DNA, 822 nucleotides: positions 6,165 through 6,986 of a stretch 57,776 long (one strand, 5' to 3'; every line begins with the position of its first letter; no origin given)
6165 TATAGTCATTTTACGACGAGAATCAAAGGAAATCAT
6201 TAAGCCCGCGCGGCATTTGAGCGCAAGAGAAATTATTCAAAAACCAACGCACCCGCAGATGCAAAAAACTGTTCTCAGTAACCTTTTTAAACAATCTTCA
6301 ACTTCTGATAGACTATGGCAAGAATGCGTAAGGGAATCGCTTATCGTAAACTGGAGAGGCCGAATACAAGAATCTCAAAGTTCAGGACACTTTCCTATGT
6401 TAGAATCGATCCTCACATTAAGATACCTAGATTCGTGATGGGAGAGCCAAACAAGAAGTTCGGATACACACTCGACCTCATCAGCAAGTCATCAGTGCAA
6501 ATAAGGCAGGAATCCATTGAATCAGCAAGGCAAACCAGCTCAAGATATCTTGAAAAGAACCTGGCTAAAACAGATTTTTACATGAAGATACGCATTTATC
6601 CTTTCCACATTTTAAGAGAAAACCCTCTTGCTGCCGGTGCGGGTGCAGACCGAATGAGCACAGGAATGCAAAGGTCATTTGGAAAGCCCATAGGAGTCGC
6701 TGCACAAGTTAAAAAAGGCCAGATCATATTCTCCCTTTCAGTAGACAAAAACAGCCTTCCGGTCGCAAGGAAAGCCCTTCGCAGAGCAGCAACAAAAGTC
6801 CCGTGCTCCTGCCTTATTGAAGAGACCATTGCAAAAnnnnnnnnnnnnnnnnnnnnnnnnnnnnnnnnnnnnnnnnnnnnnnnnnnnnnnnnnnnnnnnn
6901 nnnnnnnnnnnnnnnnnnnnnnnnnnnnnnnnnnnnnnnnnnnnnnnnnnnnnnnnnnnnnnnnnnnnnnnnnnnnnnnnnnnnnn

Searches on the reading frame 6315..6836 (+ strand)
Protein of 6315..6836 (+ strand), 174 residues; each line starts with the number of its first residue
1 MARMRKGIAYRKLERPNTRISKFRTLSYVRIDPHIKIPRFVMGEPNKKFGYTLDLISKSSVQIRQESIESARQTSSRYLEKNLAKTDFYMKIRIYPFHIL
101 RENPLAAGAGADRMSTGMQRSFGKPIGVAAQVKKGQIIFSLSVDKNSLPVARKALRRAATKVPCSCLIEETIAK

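Call 71: find_homologous_proteins(query=window:6315-6836:+, max_evalue=1e-40)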
Query window:6315-6836:+ (174 aa): 1654 proteins with E <= 1e-40 among 1916 candidates; the best 120 are listed.
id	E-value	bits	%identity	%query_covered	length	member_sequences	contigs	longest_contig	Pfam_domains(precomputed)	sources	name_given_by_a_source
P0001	3.5e-107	373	100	100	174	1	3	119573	PF00252.25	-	-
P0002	1.3e-91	323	86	99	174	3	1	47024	PF00252.25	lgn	-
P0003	5.5e-91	321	86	100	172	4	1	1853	PF00252.25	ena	-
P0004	1.1e-86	307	82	97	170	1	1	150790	PF00252.25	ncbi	-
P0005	1.5e-81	290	75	99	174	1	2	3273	PF00252.25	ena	-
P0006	1.7e-78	280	76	100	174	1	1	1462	PF00252.25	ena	-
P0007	3.7e-75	269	72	98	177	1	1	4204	PF00252.25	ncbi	-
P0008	4.4e-71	256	71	98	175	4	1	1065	PF00252.25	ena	-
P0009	6.7e-69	249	69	97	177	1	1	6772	PF00252.25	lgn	-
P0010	1.1e-67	245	64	97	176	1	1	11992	PF00252.25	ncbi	-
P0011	2.7e-67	244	69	95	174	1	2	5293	PF00252.25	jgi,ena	-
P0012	3.1e-67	244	66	97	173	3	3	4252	PF00252.25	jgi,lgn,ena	-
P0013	3.6e-67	243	64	99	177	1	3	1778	PF00252.25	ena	-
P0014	7.4e-67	242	67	97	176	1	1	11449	PF00252.25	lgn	-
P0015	3.6e-66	240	66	97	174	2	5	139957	PF00252.25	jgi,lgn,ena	jgi:large subunit ribosomal protein L10e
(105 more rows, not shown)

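Call 72: find_encoding_contigs(protein=P0002, flank=10000, max_places=2)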
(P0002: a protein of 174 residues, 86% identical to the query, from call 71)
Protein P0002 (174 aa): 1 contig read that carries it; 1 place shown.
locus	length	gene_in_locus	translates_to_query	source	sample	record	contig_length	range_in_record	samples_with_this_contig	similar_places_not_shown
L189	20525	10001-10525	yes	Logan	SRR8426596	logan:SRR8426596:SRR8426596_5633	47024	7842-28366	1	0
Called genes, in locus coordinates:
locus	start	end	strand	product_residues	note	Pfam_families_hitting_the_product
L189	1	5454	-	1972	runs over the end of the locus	-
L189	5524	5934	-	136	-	-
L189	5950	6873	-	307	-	-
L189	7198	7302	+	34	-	-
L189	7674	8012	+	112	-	-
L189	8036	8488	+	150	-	-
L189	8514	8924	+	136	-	-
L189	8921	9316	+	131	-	-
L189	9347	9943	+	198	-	-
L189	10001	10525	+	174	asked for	PF00252:Ribosomal_L16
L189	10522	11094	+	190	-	-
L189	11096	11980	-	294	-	PF00070:Pyr_redox (faint), PF00890:FAD_binding_2, PF01134:GIDA (faint), PF01266:DAO (weak), PF03486:HI0933_like (faint), PF07992:Pyr_redox_2, PF12831:FAD_oxidored (weak), PF13738:Pyr_redox_3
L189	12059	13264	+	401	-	PF27218:MJ0043_C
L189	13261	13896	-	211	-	PF07314:Lit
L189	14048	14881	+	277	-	PF13292:DXP_synthase_N (weak), PF00456:Transketolase_N, PF00676:E1_dh, PF02775:TPP_enzyme_C (faint)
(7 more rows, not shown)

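Call 73: find_encoding_contigs(protein=P0004, flank=10000, max_places=2)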
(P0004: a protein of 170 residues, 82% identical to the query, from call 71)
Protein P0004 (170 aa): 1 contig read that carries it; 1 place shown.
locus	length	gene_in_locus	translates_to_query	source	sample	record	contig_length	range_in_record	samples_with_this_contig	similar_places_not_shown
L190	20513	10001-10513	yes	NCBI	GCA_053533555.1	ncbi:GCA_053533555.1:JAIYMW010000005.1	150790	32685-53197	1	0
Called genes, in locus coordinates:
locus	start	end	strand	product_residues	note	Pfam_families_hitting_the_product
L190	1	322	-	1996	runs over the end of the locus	-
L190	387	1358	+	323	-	-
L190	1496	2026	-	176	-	-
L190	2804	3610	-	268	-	-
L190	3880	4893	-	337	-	-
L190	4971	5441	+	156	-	-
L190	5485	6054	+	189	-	-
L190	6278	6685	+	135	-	-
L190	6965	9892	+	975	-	PF18911:PKD_4, PF00801:PKD, PF18911:PKD_4, PF18911:PKD_4, PF00801:PKD, PF18911:PKD_4, PF00801:PKD, PF18911:PKD_4, +12 more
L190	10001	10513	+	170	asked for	PF00252:Ribosomal_L16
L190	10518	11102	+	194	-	-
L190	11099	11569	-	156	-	-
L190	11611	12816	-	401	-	PF00389:2-Hacid_dh, PF02826:2-Hacid_dh_C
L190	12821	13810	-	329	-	PF02779:Transket_pyr, PF02780:Transketolase_C, PF22613:Transketolase_C_1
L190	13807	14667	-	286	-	PF00456:Transketolase_N, PF13292:DXP_synthase_N, PF00676:E1_dh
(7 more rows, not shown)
